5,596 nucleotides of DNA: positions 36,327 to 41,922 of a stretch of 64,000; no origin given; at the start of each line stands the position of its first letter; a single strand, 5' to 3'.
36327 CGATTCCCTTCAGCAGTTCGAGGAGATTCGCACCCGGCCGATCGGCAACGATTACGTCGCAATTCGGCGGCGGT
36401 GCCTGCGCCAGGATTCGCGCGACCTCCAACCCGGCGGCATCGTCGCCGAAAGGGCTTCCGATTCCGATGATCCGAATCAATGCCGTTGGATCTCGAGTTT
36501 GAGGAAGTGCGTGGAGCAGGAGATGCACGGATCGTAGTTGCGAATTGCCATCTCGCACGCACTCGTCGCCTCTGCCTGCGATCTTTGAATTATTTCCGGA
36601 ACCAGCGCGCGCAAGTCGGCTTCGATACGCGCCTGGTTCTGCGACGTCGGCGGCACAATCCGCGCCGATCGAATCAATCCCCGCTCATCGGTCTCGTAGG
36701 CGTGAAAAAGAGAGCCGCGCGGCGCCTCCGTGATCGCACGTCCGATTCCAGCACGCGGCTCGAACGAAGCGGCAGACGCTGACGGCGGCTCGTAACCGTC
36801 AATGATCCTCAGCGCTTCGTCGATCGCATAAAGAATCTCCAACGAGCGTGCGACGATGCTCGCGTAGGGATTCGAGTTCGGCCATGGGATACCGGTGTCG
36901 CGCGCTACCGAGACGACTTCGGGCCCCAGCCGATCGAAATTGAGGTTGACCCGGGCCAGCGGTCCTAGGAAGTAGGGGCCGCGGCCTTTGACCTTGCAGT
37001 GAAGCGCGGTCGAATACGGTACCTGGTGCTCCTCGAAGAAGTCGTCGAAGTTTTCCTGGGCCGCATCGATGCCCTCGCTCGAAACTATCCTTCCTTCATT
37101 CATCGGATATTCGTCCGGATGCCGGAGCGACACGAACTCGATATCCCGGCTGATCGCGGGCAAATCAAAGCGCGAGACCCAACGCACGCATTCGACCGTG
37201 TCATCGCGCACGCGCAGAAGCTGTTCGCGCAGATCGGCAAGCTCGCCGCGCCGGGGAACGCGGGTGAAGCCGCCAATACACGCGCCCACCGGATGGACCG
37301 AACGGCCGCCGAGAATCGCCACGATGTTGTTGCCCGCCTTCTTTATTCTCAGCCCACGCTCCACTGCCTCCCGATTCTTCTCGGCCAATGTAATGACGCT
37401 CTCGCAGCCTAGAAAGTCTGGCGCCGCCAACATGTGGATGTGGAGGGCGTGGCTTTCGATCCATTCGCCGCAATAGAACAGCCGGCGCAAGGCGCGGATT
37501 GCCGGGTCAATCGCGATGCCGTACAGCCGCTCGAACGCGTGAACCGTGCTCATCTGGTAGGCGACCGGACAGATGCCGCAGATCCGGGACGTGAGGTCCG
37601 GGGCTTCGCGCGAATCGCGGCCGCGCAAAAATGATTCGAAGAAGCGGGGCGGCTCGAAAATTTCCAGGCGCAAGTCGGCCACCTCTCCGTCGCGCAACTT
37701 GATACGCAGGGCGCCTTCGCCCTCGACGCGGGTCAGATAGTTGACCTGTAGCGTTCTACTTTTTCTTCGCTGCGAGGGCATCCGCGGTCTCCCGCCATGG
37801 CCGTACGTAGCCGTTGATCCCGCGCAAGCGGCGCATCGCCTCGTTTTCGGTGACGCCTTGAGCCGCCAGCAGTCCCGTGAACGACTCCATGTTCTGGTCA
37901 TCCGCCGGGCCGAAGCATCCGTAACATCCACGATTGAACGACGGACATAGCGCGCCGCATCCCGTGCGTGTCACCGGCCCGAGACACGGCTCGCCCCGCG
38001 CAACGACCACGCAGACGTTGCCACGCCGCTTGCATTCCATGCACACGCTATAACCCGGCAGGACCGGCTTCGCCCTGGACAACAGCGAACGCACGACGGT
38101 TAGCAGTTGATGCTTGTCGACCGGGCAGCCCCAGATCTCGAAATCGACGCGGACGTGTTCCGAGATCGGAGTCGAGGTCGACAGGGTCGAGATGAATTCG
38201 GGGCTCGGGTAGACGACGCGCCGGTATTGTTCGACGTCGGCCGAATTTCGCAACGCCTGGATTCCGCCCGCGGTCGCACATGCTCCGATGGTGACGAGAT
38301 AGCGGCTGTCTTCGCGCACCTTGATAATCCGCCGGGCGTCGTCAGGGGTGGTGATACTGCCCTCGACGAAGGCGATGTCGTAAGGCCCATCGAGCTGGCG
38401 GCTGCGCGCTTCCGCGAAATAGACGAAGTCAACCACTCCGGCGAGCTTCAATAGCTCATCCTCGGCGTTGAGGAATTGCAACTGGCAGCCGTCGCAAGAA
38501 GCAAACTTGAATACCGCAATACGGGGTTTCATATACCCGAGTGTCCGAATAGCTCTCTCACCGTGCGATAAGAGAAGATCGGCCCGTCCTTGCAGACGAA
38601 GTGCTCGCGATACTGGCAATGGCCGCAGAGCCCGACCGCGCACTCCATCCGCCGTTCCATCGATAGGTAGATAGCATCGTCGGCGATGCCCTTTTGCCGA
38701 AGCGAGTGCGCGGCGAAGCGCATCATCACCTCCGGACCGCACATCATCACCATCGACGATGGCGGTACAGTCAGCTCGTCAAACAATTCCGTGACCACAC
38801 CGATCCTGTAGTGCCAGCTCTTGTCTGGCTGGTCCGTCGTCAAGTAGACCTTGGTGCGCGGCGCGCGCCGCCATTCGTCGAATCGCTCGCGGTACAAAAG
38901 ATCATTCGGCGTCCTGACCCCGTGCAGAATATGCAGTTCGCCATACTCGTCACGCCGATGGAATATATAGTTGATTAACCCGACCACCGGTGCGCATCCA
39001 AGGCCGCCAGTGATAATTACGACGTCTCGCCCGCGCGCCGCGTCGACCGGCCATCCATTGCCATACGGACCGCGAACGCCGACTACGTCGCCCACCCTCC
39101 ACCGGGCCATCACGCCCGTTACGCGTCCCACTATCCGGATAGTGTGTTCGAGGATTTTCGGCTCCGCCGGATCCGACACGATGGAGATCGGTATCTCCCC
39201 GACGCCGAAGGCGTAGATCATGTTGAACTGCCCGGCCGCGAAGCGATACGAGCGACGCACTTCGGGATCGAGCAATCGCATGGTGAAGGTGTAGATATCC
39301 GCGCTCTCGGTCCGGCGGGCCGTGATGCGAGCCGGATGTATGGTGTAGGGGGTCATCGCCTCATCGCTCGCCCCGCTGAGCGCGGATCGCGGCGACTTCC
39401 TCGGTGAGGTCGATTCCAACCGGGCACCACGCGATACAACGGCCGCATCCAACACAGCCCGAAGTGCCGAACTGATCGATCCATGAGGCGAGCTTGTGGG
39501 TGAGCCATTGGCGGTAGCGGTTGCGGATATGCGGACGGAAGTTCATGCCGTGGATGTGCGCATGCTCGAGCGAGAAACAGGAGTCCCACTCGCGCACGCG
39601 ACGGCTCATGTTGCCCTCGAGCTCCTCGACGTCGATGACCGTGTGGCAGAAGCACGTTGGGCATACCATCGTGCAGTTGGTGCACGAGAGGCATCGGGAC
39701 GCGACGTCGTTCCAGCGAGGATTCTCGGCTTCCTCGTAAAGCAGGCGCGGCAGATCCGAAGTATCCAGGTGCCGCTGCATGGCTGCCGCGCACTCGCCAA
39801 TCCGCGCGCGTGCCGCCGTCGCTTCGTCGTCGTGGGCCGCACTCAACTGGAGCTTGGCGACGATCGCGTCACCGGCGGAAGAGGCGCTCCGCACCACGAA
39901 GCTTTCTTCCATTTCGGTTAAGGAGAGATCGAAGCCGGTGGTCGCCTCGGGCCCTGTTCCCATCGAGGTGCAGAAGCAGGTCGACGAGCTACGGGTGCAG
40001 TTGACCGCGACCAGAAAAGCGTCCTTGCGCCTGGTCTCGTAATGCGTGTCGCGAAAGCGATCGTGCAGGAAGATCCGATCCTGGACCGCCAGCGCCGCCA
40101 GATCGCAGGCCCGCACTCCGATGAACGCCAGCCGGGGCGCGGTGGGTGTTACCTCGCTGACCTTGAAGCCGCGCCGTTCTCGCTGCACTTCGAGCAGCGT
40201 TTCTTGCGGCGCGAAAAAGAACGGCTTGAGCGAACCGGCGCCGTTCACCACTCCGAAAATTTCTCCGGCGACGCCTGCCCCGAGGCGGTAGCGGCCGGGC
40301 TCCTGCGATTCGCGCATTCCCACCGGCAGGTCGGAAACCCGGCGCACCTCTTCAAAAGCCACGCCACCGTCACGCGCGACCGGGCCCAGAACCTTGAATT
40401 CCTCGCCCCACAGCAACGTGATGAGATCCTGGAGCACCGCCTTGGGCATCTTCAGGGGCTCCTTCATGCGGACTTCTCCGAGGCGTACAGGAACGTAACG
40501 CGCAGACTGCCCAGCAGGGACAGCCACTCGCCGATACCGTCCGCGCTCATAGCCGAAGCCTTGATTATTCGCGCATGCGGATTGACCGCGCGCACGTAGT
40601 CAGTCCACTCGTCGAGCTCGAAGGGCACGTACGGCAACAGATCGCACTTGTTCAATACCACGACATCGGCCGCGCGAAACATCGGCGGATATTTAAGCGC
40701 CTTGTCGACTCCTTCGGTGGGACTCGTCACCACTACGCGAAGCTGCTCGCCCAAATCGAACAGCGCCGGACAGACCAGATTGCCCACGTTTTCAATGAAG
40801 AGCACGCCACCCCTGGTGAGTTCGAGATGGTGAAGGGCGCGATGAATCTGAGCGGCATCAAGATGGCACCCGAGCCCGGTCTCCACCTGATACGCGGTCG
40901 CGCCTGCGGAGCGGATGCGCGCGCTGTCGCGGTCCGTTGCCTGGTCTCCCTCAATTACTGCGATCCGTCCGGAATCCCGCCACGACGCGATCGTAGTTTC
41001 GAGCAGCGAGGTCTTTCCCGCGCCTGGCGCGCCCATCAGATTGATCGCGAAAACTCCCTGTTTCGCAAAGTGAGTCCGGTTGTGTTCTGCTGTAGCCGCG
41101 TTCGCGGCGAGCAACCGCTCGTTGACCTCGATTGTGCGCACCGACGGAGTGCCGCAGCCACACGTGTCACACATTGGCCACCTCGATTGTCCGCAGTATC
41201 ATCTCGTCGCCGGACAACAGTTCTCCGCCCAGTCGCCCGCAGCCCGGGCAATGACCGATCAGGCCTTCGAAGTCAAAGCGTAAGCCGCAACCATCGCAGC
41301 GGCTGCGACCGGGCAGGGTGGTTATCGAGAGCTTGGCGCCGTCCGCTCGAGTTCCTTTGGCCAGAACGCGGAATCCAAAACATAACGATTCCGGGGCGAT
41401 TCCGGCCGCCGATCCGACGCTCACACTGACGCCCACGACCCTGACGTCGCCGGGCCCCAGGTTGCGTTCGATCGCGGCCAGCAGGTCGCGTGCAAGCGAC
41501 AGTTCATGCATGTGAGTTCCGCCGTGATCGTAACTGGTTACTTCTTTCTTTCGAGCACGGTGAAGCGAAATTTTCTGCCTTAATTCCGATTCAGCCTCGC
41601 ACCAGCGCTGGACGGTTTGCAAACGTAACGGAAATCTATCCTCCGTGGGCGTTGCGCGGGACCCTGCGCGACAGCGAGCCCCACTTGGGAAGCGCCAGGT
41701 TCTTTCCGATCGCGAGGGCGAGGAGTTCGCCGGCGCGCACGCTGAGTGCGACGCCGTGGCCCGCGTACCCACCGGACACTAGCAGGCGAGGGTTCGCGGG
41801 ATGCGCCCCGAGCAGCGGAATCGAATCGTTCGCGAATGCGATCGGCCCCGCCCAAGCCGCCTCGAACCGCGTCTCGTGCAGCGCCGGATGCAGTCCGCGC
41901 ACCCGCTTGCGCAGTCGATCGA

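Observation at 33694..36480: Hydrogenase maturation endopeptidase fused to the N-terminus of HypF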

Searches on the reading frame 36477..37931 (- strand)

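Call 5: search_protein_families(library=pfam, proteins=[window:36477-37931:-])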
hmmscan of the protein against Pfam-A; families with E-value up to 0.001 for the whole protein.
window:36477-37931:- (484 aa): 1 family
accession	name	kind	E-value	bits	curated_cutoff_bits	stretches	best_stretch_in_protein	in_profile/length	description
PF00374.24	NiFeSe_Hases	-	3.4e-26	92.7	25.8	2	96-182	1-87/508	Nickel-dependent hydrogenase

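Call 62: search_protein_families(library=ncbifam, proteins=[window:36477-37781:-], max_evalue=0.00001)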
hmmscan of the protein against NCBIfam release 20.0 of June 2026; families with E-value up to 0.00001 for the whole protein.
window:36477-37781:- (434 aa): 8 families
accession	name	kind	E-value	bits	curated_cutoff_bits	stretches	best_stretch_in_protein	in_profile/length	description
NF040828.1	sulfhyd_ShyA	equivalog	1.5e-69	234.9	700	1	11-429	3-415/415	NAD(P)-dependent hydrogenase/sulfhydrogenase 2 subunit alpha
NF040832.1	sulfhyd_HydA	equivalog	2e-68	231.5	880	1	12-429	6-426/426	NADPH-dependent hydrogenase/sulfhydrogenase 1 subunit alpha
NF041785.2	VhuA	equivalog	1.4e-43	149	800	1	12-390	5-409/418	F420-non-reducing hydrogenase Vhu subunit A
NF033181.1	NiFeSe_hydrog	equivalog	3.6e-38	131.7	600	2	12-131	5-123/507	nickel-dependent hydrogenase large subunit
NF045518.1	H2_NiFeSe_large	exception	5.8e-37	127.6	780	2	11-193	4-200/485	NiFeSe hydrogenase large subunit HysA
TIGR03295.1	frhA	equivalog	1.2e-36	126.6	392.5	2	8-173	2-163/412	coenzyme F420 hydrogenase subunit alpha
NF007550.0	PRK10170.1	equivalog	7.9e-15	54.3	1101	1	8-126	16-134/597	Ni/Fe-hydrogenase large subunit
NF007778.0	PRK10467.1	equivalog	2.8e-13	49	969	1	9-133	3-126/567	hydrogenase 2 large subunit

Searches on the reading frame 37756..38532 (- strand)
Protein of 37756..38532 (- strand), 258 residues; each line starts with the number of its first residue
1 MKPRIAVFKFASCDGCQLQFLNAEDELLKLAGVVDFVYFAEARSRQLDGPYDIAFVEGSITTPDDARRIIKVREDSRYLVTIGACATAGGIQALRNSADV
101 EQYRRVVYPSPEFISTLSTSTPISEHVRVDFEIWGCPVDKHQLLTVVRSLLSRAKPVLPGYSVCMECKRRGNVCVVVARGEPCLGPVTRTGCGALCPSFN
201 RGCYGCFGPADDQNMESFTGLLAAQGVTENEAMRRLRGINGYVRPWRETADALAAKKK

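Call 62: search_protein_families(library=ncbifam, proteins=[window:37756-38532:-], max_evalue=0.00001)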
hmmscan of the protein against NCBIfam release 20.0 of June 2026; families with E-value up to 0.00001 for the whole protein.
window:37756-38532:- (258 aa): 4 families
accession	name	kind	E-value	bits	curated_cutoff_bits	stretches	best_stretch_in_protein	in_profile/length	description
NF040836.1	sulfhyd_HydD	equivalog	1.1e-54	185.4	500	1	3-242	6-247/261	NADPH-dependent hydrogenase/sulfhydrogenase 1 subunit delta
NF040831.1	sulfhyd_ShyD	equivalog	2.2e-48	164.9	460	1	4-238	2-236/240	NAD(P)-dependent hydrogenase/sulfhydrogenase 2 subunit delta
NF045875.1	F420_non_VhuG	exception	4.9e-28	98.2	450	1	2-212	4-242/286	F420-non-reducing hydrogenase subunit VhuG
TIGR03294.1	FrhG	equivalog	2e-12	47.4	245.5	1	3-167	2-157/228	coenzyme F420 hydrogenase subunit gamma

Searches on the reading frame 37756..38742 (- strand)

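Call 5: search_protein_families(library=pfam, proteins=[window:37756-38742:-])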
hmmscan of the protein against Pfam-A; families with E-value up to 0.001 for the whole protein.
window:37756-38742:- (328 aa): 1 family
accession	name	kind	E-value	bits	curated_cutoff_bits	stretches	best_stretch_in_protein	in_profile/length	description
PF01058.29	Oxidored_q6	-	1.2e-23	83.7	27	1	83-219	1-127/128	NADH ubiquinone oxidoreductase, 20 Kd subunit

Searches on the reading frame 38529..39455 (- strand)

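Call 5: search_protein_families(library=pfam, proteins=[window:38529-39455:-])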
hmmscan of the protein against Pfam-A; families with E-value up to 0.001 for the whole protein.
window:38529-39455:- (308 aa): 2 families
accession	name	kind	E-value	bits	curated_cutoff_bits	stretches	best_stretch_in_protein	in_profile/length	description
PF00175.26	NAD_binding_1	-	2.2e-19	70.6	22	1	148-249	2-108/109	Oxidoreductase NAD-binding domain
PF10418.14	DHODB_Fe-S_bind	-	3.4e-10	39.9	23.9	1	267-299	1-40/41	Iron-sulfur cluster binding domain of dihydroorotate dehydrogenase B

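Call 62: search_protein_families(library=ncbifam, proteins=[window:38529-39356:-], max_evalue=0.00001)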
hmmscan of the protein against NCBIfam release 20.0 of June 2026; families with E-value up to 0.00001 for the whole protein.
window:38529-39356:- (275 aa): 23 families
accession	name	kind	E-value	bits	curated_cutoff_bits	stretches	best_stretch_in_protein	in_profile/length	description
NF006220.0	PRK08345.1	subfamily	9.7e-65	218.7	395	1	2-264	6-285/294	cytochrome-c3 hydrogenase subunit gamma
TIGR02911.1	sulfite_red_B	equivalog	1.1e-58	198.4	288.6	1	35-269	25-259/261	anaerobic sulfite reductase subunit AsrB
NF040830.1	sulfhyd_ShyC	equivalog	2e-51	174.9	600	1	1-264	1-279/288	NAD(P)-dependent hydrogenase/sulfhydrogenase 2 subunit gamma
NF040835.1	sulfhyd_HydG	equivalog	9e-50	169.6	650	1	3-265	14-283/292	NADPH-dependent hydrogenase/sulfhydrogenase 1 subunit gamma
NF000796.0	PRK00054.1-1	equivalog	1.4e-46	158.8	224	1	10-272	7-242/254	dihydroorotate dehydrogenase electron transfer subunit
NF000798.0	PRK00054.1-3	equivalog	1.1e-29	103.8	219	1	32-265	24-241/244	dihydroorotate dehydrogenase electron transfer subunit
NF000799.0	PRK00054.1-4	equivalog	1.4e-22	80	314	1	56-266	54-256/258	dihydroorotate dehydrogenase electron transfer subunit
NF004862.0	PRK06222.1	subfamily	2.4e-21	76.5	220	1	24-265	15-247/281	sulfide/dihydroorotate dehydrogenase-like FAD/NAD-binding protein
NF009414.0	PRK12778.1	equivalog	5.1e-19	68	1103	1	12-265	5-247/752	bifunctional dihydroorotate dehydrogenase B NAD binding subunit/NADPH-dependent glutamate synthase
NF000797.0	PRK00054.1-2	equivalog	9.9e-19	67.6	270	1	56-263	62-262/267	dihydroorotate dehydrogenase electron transfer subunit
NF045803.1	MethMoxFADbindMmoC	equivalog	1.7e-16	60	500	1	8-231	108-337/343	aromatic/alkene monooxygenase hydroxylase FAD-binding subunit MmoC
NF040810.1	BenC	equivalog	6.4e-16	58.4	430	1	13-230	111-326/333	benzoate 1,2-dioxygenase electron transfer component BenC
NF007964.0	PRK10684.1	equivalog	2e-13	50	383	1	16-230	19-233/333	NADH oxidoreductase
NF058606.1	GlBtMonoRdsGbcB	equivalog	3.9e-13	49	500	1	10-224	17-237/362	glycine betaine monooxygenase reductase subunit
TIGR01941.1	nqrF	equivalog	8.2e-12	44.7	295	1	58-231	226-400/405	NADH:ubiquinone reductase (Na(+)-transporting) subunit F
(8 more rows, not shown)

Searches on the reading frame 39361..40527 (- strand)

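Call 5: search_protein_families(library=pfam, proteins=[window:39361-40527:-])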
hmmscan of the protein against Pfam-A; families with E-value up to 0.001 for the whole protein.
window:39361-40527:- (388 aa): 10 families
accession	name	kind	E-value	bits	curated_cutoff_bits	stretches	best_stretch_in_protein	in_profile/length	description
PF17179.9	Fer4_22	-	5.9e-33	114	27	1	278-372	1-95/95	4Fe-4S dicluster domain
PF13237.11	Fer4_10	-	5.3e-07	29.9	25.5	0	355-374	6-28/53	4Fe-4S dicluster domain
PF13534.11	Fer4_17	-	5.7e-07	30.4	22.2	0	264-291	31-58/61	4Fe-4S dicluster domain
PF12838.12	Fer4_7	-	1.7e-06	28.8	27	0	352-372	32-52/52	4Fe-4S dicluster domain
PF12797.12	Fer4_2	-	3.2e-06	27.2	24.5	0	356-370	8-22/22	4Fe-4S binding domain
PF13183.11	Fer4_8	-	7.3e-06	26.9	27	0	332-372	25-68/68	4Fe-4S dicluster domain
PF13746.11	Fer4_18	-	2.5e-05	24.9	27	0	336-376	39-79/114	4Fe-4S dicluster domain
PF25160.1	LdpA_Fe-S-bd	-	3.1e-05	24.1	27.6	1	355-371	25-41/49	LdpA Fe-S cluster-binding domain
PF13187.11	Fer4_9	-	0.00014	22.2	27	0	278-371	1-50/52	4Fe-4S dicluster domain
PF13484.11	Fer4_16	-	0.00047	21.3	30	0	358-372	2-16/66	4Fe-4S double cluster binding domain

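Call 62: search_protein_families(library=ncbifam, proteins=[window:39361-40467:-], max_evalue=0.00001)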
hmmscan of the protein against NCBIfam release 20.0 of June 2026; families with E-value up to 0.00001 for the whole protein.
window:39361-40467:- (368 aa): 3 families
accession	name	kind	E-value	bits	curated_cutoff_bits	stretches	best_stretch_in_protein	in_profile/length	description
NF040833.1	sulfhyd_HydB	equivalog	6.3e-53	179.9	750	1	81-361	58-335/367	NADPH-dependent hydrogenase/sulfhydrogenase 1 subunit beta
NF040829.1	sulfhyd_ShyB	equivalog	5.7e-48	163.6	690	1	81-362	57-330/334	NAD(P)-dependent hydrogenase/sulfhydrogenase 2 subunit beta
TIGR02910.1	sulfite_red_A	equivalog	9.4e-38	130.3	323.15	1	111-362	88-327/334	anaerobic sulfite reductase subunit AsrA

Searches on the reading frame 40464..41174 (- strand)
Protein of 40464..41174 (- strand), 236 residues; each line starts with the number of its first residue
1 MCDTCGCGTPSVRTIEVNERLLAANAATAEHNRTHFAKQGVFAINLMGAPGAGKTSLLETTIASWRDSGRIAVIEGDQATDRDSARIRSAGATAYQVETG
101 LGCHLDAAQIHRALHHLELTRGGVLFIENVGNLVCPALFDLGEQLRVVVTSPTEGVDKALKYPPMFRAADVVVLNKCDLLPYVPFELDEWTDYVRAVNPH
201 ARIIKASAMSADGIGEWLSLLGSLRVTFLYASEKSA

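Call 5: search_protein_families(library=pfam, proteins=[window:40464-41174:-])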
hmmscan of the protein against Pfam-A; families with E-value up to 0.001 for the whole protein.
window:40464-41174:- (236 aa): 3 families
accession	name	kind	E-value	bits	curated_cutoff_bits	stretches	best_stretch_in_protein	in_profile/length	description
PF02492.25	cobW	-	2e-23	83.4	20.7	1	44-204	3-179/180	CobW/HypB/UreG, nucleotide-binding domain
PF03205.20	MobB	-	0.00021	21.6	26.6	1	44-100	2-65/133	Molybdopterin guanine dinucleotide synthesis protein B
PF13604.12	AAA_30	-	0.00087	19.5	27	0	35-118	12-81/191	AAA domain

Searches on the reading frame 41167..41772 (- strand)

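Call 5: search_protein_families(library=pfam, proteins=[window:41167-41772:-])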
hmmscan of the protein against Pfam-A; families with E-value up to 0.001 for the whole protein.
window:41167-41772:- (201 aa): 1 family
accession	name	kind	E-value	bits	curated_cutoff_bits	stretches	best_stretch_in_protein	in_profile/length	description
PF01155.25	HypA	-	6.1e-23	81.4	28.9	1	88-198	1-112/112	Hydrogenase/urease nickel incorporation, metallochaperone, hypA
